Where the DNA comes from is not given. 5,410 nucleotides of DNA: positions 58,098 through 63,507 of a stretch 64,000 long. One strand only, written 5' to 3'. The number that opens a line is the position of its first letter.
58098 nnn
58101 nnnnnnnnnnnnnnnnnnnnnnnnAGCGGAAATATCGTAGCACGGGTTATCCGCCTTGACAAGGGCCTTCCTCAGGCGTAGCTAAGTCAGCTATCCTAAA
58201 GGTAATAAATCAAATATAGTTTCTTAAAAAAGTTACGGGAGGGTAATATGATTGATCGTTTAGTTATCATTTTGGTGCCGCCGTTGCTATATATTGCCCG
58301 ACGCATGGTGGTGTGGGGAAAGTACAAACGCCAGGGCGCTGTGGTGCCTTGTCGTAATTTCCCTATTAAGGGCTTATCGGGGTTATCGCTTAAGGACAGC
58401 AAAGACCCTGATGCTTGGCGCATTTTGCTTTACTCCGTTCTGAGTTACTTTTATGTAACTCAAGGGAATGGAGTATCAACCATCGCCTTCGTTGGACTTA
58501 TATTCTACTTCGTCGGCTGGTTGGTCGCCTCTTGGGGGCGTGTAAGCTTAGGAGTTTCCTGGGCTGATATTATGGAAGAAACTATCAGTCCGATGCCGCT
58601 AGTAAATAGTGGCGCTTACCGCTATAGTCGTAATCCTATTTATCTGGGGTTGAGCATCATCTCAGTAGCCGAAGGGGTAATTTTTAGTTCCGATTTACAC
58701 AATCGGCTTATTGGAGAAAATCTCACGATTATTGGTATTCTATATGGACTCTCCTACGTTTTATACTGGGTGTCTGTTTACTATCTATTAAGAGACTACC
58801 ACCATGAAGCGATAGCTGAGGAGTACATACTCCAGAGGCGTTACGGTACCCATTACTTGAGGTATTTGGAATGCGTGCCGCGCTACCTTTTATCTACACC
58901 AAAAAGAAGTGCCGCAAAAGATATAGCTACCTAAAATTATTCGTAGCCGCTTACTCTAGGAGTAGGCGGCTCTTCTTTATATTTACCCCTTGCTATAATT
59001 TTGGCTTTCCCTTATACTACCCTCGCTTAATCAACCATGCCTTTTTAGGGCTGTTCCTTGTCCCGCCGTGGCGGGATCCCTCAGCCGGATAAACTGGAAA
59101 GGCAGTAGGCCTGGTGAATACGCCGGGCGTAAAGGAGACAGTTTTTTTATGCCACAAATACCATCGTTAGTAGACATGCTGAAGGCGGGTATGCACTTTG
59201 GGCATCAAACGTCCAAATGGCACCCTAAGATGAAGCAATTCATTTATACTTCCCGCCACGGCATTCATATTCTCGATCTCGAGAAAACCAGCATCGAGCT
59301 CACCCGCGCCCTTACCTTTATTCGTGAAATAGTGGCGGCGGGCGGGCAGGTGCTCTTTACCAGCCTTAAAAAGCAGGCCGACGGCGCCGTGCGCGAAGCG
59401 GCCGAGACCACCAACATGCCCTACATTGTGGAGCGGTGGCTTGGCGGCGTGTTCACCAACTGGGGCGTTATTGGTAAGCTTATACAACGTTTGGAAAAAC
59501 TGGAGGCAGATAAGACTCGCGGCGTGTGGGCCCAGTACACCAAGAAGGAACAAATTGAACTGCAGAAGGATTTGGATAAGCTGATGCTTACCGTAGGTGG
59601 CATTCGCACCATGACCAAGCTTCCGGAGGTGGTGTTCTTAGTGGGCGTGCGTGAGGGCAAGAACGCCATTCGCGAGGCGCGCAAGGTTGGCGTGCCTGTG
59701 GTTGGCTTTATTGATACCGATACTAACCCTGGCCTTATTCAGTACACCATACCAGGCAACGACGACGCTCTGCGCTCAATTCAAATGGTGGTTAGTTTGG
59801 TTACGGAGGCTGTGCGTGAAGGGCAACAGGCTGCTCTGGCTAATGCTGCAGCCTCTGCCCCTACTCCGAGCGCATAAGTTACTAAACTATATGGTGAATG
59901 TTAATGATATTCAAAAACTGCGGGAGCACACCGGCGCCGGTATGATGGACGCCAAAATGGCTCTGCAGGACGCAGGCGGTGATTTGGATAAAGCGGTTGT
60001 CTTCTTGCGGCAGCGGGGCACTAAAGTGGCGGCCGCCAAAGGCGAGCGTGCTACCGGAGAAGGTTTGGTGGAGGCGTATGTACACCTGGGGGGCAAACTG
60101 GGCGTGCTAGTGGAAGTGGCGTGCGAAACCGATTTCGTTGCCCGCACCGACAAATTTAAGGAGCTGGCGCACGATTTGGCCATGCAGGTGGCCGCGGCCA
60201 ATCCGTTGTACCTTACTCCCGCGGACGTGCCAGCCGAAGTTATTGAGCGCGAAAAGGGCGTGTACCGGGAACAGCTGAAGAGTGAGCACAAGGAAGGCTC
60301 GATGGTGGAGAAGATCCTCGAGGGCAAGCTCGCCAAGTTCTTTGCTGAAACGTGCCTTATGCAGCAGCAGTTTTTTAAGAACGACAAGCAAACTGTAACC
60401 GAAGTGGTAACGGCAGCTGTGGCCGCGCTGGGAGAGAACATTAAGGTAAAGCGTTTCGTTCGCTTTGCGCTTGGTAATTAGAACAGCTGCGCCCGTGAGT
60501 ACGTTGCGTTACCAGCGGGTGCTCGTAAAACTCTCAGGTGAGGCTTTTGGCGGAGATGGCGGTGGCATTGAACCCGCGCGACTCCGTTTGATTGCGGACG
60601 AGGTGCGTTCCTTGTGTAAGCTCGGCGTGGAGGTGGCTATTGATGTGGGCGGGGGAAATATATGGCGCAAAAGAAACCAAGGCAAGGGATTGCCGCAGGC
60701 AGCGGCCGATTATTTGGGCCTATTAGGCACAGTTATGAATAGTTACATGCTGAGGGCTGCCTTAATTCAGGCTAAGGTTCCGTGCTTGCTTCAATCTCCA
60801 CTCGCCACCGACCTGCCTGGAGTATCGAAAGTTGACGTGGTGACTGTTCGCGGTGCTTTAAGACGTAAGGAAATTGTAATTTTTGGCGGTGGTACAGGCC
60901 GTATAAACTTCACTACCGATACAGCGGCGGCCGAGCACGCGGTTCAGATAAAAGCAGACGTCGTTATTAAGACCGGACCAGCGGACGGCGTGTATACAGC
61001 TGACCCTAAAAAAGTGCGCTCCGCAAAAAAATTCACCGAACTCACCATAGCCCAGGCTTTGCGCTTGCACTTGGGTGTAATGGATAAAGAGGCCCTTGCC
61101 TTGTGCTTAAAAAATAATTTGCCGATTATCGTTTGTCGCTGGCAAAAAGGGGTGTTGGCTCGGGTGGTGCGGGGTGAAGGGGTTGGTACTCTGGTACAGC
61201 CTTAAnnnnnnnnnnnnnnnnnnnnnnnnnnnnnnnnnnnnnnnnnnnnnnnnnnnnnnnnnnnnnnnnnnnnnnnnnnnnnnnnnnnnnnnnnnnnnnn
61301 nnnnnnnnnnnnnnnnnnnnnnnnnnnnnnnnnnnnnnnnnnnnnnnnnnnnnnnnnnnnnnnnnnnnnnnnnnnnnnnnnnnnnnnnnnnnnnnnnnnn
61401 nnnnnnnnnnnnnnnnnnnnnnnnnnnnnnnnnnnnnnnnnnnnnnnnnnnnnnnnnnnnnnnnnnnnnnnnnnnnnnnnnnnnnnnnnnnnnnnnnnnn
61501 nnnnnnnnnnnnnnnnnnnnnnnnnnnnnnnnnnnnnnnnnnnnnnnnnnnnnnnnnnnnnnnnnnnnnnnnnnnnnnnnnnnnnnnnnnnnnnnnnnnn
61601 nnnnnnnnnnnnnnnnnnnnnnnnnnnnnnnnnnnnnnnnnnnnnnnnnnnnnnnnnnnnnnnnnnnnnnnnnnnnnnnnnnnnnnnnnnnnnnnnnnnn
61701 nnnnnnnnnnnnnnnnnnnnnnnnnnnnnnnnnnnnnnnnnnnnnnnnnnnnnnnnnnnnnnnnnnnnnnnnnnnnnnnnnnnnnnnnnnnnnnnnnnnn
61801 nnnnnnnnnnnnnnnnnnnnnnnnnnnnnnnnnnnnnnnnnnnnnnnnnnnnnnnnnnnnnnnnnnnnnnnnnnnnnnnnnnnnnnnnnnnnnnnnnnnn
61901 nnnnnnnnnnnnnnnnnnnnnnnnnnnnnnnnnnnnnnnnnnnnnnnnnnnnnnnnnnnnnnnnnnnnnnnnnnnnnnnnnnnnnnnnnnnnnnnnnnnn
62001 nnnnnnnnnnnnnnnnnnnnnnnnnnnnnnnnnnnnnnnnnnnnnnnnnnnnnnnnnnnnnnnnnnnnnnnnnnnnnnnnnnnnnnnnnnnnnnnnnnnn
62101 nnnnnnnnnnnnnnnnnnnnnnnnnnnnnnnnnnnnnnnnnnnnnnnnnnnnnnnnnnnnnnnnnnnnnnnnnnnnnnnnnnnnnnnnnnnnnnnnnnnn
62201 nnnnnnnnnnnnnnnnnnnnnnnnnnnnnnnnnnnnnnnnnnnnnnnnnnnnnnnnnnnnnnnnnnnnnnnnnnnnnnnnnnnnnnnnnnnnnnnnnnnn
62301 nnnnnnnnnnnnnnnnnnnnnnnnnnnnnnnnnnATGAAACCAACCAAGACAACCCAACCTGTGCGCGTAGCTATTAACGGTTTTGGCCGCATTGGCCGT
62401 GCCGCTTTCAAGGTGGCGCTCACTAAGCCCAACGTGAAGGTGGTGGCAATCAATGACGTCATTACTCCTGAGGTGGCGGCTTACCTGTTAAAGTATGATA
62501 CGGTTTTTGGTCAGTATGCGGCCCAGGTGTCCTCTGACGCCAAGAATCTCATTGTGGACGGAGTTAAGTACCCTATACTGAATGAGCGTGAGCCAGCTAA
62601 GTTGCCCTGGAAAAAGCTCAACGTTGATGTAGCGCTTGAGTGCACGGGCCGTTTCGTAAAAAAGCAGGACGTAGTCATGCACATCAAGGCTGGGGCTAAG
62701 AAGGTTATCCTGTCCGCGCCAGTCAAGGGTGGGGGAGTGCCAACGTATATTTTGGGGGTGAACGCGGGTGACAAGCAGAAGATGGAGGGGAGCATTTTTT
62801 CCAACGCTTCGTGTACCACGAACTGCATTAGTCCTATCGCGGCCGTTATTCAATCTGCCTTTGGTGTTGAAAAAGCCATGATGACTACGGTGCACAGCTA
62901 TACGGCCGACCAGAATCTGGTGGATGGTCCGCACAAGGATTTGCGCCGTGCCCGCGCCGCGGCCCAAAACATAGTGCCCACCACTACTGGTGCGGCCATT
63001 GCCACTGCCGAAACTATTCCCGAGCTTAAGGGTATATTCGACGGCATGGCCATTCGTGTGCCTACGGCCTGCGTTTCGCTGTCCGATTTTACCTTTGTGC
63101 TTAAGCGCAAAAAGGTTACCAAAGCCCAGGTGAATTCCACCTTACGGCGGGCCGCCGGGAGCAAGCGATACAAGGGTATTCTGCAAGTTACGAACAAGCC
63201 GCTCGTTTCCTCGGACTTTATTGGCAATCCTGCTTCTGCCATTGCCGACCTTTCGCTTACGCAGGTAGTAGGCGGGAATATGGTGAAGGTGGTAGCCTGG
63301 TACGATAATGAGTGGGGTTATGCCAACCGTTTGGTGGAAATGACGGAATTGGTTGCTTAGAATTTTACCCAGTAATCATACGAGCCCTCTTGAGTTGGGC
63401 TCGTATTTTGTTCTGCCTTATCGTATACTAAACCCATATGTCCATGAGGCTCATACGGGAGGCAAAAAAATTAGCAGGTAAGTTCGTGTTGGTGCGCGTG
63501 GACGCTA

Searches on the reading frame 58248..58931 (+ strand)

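Call 75: search_protein_families(library=pfam, proteins=[window:58248-58931:+], max_evalue=0.001)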
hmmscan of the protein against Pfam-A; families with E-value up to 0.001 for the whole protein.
window:58248-58931:+ (228 aa): 1 family
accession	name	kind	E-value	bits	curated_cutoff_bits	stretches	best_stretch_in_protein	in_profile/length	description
PF04140.19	ICMT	-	0.00011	23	24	1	87-148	5-65/95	Isoprenylcysteine carboxyl methyltransferase (ICMT) family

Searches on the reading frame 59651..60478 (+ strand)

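Call 75: search_protein_families(library=pfam, proteins=[window:59651-60478:+], max_evalue=0.001)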
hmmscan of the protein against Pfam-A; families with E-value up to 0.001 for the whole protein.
window:59651-60478:+ (276 aa): 1 family
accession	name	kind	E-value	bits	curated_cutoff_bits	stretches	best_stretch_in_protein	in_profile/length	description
PF00889.24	EF_TS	-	2.9e-37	128.7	27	1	126-275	67-203/204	Elongation factor TS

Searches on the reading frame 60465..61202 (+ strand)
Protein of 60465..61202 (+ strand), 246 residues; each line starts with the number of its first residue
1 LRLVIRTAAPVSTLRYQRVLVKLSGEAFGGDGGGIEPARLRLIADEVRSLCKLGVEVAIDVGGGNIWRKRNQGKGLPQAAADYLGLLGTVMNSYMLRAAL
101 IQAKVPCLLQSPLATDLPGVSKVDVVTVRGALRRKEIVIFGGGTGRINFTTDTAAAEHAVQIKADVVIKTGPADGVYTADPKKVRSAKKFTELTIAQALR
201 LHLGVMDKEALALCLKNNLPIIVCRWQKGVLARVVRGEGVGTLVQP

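Call 75: search_protein_families(library=pfam, proteins=[window:60465-61202:+], max_evalue=0.001)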
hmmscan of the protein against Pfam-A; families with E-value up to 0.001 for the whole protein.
window:60465-61202:+ (246 aa): 1 family
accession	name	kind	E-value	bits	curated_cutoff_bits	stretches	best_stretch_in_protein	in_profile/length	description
PF00696.33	AA_kinase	-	1.4e-28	100.7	24.9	1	18-224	2-233/234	Amino acid kinase family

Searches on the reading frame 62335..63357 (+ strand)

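Call 75: search_protein_families(library=pfam, proteins=[window:62335-63357:+], max_evalue=0.001)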
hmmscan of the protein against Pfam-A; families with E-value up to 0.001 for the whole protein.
window:62335-63357:+ (341 aa): 2 families
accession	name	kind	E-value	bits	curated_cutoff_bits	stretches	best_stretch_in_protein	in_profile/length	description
PF02800.25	Gp_dh_C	-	1.7e-57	193.9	24.4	1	166-323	2-158/158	Glyceraldehyde 3-phosphate dehydrogenase, C-terminal domain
PF00044.30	Gp_dh_N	-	2.5e-35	121.2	31.7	1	10-109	1-100/101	Glyceraldehyde 3-phosphate dehydrogenase, NAD binding domain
